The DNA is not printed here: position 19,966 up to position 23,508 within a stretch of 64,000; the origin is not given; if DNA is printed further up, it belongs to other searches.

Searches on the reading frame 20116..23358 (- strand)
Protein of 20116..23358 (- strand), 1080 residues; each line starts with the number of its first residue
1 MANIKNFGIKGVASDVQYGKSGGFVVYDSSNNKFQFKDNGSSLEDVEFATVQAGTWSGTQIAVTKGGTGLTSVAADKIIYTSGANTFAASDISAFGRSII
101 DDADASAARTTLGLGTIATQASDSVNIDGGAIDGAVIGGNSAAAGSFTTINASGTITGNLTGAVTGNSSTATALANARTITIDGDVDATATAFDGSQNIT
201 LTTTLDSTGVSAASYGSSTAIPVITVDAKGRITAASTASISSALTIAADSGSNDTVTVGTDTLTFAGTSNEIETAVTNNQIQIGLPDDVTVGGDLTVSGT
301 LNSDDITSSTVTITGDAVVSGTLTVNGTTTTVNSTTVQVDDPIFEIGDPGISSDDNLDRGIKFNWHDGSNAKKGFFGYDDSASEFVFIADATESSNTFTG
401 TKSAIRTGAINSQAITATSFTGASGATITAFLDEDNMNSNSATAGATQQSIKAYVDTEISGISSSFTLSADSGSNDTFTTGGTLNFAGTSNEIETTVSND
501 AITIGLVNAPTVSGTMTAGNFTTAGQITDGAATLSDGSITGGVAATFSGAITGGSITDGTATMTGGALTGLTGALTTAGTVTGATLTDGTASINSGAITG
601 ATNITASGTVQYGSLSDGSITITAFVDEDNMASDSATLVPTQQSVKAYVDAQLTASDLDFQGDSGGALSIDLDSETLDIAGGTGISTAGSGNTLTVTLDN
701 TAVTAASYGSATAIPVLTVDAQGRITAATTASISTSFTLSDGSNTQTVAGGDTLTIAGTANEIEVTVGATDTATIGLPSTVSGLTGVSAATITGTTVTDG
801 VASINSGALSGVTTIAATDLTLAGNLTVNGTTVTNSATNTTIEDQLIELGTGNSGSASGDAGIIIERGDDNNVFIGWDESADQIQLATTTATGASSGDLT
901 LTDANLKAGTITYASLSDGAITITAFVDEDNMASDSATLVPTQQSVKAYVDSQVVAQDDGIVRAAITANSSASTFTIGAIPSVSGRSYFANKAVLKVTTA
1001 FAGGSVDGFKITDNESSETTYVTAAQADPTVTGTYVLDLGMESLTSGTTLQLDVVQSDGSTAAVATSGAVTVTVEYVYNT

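Call 35: search_protein_families(library=phrogs, proteins=[window:20116-23358:-], max_evalue=0.00001)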
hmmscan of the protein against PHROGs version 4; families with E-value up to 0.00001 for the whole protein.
window:20116-23358:- (1080 aa): 4 families
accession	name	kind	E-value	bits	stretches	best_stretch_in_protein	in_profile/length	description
phrog_697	-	head and packaging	3.2e-29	102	2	242-606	1180-1537/2079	structural protein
phrog_15769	-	unknown function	4.6e-17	62.9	2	353-521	421-560/560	-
phrog_1197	-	tail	9.4e-12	45.7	1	895-965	618-691/715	tail protein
phrog_7389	-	tail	1.4e-08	34.8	1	140-243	313-409/732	tail fiber protein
